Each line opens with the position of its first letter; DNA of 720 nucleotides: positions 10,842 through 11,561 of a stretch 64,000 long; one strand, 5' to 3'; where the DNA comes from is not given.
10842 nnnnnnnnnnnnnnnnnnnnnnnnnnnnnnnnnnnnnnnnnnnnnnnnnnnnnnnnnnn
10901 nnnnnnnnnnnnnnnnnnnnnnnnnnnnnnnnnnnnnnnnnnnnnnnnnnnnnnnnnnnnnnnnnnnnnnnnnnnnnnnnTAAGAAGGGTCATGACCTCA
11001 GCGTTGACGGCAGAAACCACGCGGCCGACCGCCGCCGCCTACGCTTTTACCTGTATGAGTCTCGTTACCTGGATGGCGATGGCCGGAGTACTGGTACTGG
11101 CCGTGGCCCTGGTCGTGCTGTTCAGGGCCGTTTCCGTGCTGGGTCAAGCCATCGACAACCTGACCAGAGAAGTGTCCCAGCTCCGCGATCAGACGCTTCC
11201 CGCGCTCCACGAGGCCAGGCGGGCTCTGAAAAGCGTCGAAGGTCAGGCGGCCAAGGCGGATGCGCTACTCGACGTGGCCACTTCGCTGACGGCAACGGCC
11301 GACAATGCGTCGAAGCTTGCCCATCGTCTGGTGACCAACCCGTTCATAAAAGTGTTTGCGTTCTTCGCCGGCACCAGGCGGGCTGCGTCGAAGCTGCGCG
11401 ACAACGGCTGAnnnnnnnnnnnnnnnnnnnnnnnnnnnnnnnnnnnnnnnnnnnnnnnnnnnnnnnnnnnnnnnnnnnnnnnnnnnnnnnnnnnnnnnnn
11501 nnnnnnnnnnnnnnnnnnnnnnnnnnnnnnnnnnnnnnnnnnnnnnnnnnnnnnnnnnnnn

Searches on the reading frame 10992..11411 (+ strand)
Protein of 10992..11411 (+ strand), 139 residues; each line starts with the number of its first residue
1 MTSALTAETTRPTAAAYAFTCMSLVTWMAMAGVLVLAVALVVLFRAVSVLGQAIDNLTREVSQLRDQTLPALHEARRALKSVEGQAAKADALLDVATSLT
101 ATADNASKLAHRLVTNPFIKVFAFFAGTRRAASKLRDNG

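Call 9: search_protein_families(library=pfam, proteins=[window:10992-11411:+], max_evalue=0.01)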
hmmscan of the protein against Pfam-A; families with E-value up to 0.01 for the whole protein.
window:10992-11411:+ (139 aa): 1 family
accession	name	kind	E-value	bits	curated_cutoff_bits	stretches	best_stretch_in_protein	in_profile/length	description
PF06103.16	DUF948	-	0.00049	20.7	37.2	1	33-103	14-84/89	Bacterial protein of unknown function (DUF948)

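Call 11: find_encoding_contigs(protein=window:10992-11411:+, flank=3000, max_places=10)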
Protein window:10992-11411:+ (139 aa): 1 contig read that carries it; 1 place shown.
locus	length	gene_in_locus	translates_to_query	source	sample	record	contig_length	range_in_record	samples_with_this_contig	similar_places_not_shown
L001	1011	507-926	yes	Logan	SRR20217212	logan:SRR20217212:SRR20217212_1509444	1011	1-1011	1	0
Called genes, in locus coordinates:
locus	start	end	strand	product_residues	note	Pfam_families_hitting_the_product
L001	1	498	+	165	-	?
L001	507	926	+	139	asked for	-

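Call 15: find_related_loci(query=window:10992-11411:+, collection=genome_contigs, flank=6000)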
Query window:10992-11411:+ (139 aa) in genome_contigs; peptide patterns used: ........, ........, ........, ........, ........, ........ (x = any residue, [..] = any of these).
376 stretches matched a pattern; 1 encode a relative of the query (tblastn E <= 1e-3); 1 distinct loci.
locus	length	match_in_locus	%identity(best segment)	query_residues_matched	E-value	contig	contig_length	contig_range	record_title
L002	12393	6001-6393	71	6-136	2e-51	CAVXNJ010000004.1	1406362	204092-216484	MAG: uncultured Acidimicrobiales bacterium isolate MFD02832.bin.1.185 genome assembly, contig: contig_18593, whole genom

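Call 21: find_homologous_proteins(query=window:10992-11411:+, max_evalue=1e-10)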
Query window:10992-11411:+ (139 aa): 16 proteins with E <= 1e-10 among 1060 candidates.
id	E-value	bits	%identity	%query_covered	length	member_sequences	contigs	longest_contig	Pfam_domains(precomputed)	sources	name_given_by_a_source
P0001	4.2e-71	254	96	93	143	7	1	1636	-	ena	-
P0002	5.7e-50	186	77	85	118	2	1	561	-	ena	-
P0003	3.4e-49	184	78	84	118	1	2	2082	-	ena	-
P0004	1.7e-47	178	78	83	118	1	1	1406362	-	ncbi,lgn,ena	-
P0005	9.7e-44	166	72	84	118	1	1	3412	-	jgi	jgi:hypothetical protein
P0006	1.0e-43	166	70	83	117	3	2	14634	-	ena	-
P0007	1.4e-43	166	80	68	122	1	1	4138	-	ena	-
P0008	2.7e-41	158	73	83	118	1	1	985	-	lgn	-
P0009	2.8e-41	158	79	66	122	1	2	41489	-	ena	-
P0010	1.2e-40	156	69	83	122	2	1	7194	-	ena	-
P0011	1.9e-38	149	77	62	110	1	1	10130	-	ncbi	-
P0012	9.2e-37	144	64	84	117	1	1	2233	-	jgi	jgi:hypothetical protein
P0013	5.9e-20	90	45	83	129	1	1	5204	PF06103.17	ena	-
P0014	6.2e-20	90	45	83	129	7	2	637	PF06103.17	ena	-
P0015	6.9e-20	89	45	83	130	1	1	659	PF06103.17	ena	-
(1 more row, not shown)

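Call 22: find_encoding_contigs(protein=P0001, flank=5000, max_places=10)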
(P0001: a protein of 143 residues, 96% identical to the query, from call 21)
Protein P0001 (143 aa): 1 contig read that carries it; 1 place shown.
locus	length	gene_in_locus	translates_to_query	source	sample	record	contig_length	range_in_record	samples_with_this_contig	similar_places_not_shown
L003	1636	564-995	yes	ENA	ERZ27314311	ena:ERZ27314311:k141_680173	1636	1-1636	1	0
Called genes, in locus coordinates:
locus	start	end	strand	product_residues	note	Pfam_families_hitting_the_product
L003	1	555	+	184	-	?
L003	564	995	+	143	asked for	-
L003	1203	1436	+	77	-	-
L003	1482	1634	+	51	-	?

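Call 23: list_cluster_members(proteins=[P0001, window:10992-11411:+])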
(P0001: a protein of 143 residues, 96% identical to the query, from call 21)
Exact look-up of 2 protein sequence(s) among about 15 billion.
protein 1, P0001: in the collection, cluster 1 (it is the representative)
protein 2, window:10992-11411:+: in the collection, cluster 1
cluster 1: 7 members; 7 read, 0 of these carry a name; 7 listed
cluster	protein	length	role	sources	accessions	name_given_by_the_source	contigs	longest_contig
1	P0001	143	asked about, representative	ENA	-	-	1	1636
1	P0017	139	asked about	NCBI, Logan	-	-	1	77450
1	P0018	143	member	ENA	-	-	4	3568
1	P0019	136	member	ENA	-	-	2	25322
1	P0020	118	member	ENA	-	-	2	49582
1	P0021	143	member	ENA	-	-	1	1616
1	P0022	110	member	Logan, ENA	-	-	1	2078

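Call 25: find_encoding_contigs(protein=P0018, flank=5000, max_places=10)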
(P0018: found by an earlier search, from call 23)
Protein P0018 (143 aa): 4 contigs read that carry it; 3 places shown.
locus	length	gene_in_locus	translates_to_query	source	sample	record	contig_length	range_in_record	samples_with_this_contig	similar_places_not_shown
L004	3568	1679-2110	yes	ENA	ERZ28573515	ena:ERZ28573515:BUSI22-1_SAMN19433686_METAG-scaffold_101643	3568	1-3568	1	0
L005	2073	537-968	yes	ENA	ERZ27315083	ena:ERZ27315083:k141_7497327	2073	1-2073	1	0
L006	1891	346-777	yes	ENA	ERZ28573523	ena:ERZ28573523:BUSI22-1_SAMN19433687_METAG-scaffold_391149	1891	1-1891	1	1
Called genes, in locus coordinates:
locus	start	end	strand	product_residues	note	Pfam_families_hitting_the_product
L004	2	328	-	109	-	?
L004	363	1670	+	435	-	PF05496:RuvB_N, PF13191:AAA_16 (faint), PF00004:AAA, PF07728:AAA_5 (weak), PF16193:AAA_assoc_2, PF12002:MgsA_C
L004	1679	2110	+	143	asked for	-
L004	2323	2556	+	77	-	-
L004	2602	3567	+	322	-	?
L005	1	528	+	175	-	?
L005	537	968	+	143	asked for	-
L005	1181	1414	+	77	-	-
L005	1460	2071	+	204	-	?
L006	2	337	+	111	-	?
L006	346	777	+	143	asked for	-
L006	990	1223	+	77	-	-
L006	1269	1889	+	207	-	?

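Call 26: find_encoding_contigs(protein=P0019, flank=5000, max_places=10)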
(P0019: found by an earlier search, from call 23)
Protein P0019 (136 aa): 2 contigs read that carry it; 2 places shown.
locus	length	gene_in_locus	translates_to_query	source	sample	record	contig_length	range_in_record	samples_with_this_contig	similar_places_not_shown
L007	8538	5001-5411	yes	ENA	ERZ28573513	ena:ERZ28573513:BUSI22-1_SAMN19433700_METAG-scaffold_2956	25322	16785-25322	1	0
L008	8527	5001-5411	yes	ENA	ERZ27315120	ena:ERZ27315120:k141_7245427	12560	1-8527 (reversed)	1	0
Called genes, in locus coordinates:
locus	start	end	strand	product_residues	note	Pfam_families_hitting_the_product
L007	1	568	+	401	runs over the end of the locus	-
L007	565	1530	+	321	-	PF04041:Glyco_hydro_130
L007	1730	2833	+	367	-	PF04041:Glyco_hydro_130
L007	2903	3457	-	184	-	PF00293:NUDIX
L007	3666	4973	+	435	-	PF05496:RuvB_N, PF00158:Sigma54_activat (faint), PF13191:AAA_16 (faint), PF00004:AAA, PF07728:AAA_5, PF16193:AAA_assoc_2, PF12002:MgsA_C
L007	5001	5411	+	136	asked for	-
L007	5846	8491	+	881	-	PF01411:tRNA-synt_2c, PF07973:tRNA_SAD, PF02272:DHHA1 (weak)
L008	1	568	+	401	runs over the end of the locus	-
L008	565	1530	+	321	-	PF04041:Glyco_hydro_130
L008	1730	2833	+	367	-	PF04041:Glyco_hydro_130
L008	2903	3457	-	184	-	PF00293:NUDIX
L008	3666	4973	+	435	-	PF05496:RuvB_N, PF00158:Sigma54_activat (faint), PF13191:AAA_16 (faint), PF00004:AAA, PF07728:AAA_5, PF16193:AAA_assoc_2, PF12002:MgsA_C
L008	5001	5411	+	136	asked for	-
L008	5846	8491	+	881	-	PF01411:tRNA-synt_2c, PF07973:tRNA_SAD, PF02272:DHHA1 (weak)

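Call 27: find_encoding_contigs(protein=P0020, flank=5000, max_places=10)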
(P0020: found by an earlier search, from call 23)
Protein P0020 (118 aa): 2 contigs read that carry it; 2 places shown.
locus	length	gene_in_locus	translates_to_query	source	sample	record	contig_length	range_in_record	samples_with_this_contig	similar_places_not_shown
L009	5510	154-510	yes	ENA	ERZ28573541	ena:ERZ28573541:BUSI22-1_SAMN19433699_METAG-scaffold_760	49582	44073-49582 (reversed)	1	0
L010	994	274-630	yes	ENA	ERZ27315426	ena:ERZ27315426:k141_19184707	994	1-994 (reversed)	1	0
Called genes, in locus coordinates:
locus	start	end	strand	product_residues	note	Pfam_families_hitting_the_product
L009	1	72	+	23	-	?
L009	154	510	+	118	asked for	-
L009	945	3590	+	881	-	PF01411:tRNA-synt_2c, PF07973:tRNA_SAD, PF02272:DHHA1 (weak)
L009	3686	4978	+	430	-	PF01053:Cys_Met_Meta_PP, PF00155:Aminotran_1_2 (weak), PF01041:DegT_DnrJ_EryC1, PF00266:Aminotran_5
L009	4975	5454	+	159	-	PF13380:CoA_binding_2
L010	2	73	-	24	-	?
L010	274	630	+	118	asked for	-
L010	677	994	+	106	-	?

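Call 65: find_encoding_contigs(protein=P0009, flank=10000, max_places=3)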
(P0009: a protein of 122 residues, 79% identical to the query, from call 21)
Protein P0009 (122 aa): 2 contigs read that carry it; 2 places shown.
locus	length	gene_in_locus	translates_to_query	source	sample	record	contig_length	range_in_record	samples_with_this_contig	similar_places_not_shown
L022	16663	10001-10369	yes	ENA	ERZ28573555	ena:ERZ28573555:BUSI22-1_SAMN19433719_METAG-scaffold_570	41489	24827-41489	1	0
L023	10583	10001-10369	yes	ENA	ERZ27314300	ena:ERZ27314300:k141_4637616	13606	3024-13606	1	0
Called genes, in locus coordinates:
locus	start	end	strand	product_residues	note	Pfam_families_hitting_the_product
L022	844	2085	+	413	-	PF13393:tRNA-synt_His, PF00587:tRNA-synt_2b, PF03129:HGTP_anticodon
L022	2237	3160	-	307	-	PF00296:Bac_luciferase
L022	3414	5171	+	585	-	PF01336:tRNA_anti-codon, PF00152:tRNA-synt_2, PF02938:GAD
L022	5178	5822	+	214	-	PF12917:YfbR-like, PF13023:HD_3, PF01966:HD (weak)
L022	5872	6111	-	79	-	-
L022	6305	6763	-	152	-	-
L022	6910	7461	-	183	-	PF00293:NUDIX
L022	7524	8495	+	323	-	PF09860:DUF2087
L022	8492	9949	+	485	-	PF05496:RuvB_N, PF00158:Sigma54_activat (faint), PF00004:AAA, PF07728:AAA_5, PF20720:nSTAND3 (faint), PF16193:AAA_assoc_2, PF12002:MgsA_C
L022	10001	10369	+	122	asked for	-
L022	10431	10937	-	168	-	-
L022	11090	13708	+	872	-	PF01411:tRNA-synt_2c, PF07973:tRNA_SAD, PF02272:DHHA1 (weak)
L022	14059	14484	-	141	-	PF00102:Y_phosphatase (weak)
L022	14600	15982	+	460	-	PF01053:Cys_Met_Meta_PP, PF01041:DegT_DnrJ_EryC1, PF00266:Aminotran_5 (weak)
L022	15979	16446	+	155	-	PF13380:CoA_binding_2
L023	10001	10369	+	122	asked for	-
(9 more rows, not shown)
